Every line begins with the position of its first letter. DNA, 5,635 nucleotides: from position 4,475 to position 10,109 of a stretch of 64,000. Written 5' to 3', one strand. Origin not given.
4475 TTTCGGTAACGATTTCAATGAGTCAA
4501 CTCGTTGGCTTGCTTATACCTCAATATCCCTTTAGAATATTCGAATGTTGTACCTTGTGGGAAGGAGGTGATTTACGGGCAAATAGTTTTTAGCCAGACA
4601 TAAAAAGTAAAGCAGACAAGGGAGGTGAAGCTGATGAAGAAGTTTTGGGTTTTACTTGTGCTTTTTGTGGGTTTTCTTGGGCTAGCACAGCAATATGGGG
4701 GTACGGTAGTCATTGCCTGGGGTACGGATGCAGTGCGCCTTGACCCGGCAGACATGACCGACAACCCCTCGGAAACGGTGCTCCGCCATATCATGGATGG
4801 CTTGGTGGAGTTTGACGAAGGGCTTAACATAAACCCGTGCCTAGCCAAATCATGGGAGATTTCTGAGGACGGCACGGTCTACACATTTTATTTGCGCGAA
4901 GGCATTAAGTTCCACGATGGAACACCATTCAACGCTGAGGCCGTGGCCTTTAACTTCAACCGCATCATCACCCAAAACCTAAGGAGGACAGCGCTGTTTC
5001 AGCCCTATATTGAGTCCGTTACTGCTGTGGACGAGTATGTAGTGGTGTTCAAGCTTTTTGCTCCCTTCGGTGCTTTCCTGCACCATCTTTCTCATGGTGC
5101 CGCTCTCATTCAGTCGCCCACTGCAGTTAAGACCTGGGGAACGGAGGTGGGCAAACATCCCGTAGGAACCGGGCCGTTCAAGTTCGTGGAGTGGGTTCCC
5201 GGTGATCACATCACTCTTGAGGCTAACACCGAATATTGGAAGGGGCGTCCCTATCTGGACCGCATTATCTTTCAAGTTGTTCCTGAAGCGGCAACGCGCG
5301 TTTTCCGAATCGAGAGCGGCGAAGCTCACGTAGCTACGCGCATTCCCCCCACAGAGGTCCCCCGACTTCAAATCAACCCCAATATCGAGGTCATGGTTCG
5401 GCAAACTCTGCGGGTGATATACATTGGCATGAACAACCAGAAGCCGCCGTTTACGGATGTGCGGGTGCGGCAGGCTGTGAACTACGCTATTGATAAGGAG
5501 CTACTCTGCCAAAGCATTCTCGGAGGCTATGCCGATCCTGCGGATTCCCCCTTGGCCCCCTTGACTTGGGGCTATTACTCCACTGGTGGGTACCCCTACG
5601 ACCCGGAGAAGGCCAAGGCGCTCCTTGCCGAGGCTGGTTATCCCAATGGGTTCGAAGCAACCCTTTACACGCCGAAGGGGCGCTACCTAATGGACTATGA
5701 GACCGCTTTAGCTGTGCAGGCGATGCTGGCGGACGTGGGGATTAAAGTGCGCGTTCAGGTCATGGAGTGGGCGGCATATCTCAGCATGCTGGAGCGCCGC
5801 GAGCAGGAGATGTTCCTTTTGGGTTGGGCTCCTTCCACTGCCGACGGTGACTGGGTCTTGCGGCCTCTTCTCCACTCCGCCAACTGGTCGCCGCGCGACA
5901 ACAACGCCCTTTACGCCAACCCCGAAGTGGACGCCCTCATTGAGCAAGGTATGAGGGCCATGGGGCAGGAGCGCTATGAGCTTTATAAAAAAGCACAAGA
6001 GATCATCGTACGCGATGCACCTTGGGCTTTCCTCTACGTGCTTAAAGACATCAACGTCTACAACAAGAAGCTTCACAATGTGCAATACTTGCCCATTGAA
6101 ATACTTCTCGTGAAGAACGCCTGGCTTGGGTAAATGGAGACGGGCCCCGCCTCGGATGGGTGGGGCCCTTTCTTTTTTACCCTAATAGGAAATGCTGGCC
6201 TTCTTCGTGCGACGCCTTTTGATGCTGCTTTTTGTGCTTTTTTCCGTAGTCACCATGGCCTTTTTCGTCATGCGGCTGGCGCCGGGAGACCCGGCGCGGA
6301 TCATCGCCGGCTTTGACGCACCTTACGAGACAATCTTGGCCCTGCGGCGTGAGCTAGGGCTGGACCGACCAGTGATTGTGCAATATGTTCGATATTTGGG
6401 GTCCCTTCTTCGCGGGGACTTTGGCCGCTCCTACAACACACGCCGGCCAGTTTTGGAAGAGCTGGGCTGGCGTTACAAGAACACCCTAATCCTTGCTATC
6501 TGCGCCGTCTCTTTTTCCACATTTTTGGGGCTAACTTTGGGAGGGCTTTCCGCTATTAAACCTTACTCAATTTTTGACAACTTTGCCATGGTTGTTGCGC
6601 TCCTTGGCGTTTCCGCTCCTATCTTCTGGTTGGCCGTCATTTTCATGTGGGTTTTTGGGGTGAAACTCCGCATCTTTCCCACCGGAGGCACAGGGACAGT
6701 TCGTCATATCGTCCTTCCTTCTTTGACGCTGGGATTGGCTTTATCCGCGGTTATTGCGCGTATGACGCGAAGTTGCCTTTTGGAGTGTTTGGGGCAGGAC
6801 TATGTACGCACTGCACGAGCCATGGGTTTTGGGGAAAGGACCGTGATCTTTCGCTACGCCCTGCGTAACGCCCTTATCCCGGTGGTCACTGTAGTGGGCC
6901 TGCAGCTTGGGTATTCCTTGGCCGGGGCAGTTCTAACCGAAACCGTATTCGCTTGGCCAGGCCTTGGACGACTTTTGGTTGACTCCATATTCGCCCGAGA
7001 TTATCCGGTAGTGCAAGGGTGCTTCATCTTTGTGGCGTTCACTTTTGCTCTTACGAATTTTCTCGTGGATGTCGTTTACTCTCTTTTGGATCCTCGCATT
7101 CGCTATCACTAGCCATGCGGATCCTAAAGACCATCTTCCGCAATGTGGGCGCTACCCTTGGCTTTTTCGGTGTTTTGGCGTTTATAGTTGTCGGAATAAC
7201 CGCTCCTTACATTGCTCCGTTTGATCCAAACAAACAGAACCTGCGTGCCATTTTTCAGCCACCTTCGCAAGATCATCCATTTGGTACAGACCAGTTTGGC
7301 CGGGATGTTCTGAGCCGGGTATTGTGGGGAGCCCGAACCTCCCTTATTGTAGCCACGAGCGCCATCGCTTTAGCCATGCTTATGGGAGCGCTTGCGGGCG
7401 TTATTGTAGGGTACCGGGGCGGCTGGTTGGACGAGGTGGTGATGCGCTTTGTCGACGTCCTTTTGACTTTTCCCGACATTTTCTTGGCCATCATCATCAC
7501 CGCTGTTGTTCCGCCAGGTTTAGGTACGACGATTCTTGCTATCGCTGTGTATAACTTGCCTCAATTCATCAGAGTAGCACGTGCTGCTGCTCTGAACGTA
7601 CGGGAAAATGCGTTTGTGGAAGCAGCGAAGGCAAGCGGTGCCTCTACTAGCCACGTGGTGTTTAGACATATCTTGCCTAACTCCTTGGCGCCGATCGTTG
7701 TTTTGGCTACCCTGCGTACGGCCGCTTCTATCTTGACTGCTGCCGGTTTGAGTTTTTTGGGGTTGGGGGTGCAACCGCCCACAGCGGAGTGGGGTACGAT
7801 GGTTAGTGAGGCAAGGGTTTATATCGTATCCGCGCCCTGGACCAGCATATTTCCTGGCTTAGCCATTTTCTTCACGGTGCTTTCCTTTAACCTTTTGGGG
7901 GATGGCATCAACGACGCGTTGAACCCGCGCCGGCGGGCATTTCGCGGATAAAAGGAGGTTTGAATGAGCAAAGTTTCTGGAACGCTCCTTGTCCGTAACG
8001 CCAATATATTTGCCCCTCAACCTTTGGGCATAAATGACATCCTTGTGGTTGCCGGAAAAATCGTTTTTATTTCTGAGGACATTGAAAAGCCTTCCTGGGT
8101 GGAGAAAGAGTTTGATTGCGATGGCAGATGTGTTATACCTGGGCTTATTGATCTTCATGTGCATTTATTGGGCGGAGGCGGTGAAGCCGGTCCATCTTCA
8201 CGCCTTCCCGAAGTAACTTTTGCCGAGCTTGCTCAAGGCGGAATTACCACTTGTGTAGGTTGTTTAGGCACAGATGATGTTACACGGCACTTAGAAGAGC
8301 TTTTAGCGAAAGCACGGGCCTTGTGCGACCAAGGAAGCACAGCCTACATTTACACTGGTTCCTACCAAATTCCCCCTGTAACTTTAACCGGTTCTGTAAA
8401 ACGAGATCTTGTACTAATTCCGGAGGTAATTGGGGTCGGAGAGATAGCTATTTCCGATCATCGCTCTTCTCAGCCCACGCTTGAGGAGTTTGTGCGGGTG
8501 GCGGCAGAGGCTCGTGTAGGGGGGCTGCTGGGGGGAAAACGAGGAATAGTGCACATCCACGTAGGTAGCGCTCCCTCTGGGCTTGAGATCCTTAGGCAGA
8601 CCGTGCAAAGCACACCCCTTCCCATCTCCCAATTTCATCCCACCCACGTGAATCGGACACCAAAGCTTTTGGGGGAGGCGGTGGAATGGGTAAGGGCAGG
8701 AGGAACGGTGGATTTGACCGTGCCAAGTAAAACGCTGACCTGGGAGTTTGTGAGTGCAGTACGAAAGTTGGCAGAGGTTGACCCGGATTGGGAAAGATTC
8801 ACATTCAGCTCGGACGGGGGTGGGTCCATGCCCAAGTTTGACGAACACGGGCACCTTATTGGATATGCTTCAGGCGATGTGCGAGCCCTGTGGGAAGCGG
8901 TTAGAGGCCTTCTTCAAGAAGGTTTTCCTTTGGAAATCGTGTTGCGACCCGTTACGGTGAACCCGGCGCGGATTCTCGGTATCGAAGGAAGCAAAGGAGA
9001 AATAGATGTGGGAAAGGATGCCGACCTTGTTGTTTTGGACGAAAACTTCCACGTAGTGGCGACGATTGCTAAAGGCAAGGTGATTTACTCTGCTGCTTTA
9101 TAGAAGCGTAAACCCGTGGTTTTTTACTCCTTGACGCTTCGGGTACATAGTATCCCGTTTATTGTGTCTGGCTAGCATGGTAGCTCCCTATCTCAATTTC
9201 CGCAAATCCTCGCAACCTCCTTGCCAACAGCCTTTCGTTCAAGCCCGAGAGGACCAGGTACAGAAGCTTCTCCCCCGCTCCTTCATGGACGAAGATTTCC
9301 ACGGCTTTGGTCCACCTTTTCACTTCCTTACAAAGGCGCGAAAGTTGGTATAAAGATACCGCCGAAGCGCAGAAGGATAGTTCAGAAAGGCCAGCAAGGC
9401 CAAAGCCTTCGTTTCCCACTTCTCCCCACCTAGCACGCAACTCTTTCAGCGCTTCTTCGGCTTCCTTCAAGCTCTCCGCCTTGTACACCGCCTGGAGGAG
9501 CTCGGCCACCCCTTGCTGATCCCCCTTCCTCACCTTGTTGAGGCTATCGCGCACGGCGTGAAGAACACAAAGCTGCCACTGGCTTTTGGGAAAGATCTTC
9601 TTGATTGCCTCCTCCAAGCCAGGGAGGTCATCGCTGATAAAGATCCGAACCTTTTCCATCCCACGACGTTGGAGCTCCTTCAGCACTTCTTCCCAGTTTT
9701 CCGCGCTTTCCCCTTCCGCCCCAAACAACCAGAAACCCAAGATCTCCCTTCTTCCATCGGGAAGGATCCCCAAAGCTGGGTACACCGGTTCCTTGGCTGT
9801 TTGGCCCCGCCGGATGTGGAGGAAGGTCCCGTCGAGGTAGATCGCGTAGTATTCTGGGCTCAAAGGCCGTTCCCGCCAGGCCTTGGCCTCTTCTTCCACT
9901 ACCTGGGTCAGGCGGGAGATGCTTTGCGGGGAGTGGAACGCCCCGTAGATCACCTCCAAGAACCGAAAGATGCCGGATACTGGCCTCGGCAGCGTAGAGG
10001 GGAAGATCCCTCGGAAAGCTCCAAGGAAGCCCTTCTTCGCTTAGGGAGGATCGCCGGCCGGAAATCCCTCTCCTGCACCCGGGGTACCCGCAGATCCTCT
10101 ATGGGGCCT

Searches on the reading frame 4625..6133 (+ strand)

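Call 60: search_protein_families(library=pfam, proteins=[window:4625-6133:+], max_evalue=0.00001)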
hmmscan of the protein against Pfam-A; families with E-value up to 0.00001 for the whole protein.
window:4625-6133:+ (502 aa): 1 family
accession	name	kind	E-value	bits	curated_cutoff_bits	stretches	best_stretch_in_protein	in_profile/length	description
PF00496.27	SBP_bac_5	-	7.8e-113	377.7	32.4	1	69-422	2-367/368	Bacterial extracellular solute-binding proteins, family 5 Middle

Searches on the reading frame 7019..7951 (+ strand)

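Call 60: search_protein_families(library=pfam, proteins=[window:7019-7951:+], max_evalue=0.00001)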
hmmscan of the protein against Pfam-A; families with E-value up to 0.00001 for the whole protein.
window:7019-7951:+ (310 aa): 2 families
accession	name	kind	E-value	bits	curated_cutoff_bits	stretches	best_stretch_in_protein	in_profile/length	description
PF00528.27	BPD_transp_1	-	8.4e-36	123.9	26.4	1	123-306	1-183/184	Binding-protein-dependent transport system inner membrane component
PF12911.12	OppC_N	-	4.3e-09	36.5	23.9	1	33-82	4-53/53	N-terminal TM domain of oligopeptide transport permease C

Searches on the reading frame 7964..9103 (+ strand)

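Call 60: search_protein_families(library=pfam, proteins=[window:7964-9103:+], max_evalue=0.00001)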
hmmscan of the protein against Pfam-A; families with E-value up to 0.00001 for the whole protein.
window:7964-9103:+ (379 aa): 2 families
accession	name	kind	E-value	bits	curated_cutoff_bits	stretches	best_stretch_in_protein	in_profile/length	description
PF01979.26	Amidohydro_1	-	2.4e-17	63.7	25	1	57-373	2-344/345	Amidohydrolase family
PF07969.17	Amidohydro_3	-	3e-16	60.4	29.7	1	316-367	402-464/472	Amidohydrolase family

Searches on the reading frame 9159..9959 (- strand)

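Call 60: search_protein_families(library=pfam, proteins=[window:9159-9959:-], max_evalue=0.00001)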
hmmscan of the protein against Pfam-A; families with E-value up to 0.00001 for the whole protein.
window:9159-9959:- (266 aa): 2 families
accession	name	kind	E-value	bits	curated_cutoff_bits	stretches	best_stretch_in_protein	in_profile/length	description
PF00872.24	Transposase_mut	-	1.8e-53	182.2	21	1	2-179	125-301/379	Transposase, Mutator family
PF10551.15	MULE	-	4e-09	37.2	27.6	1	40-136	2-97/99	MULE transposase domain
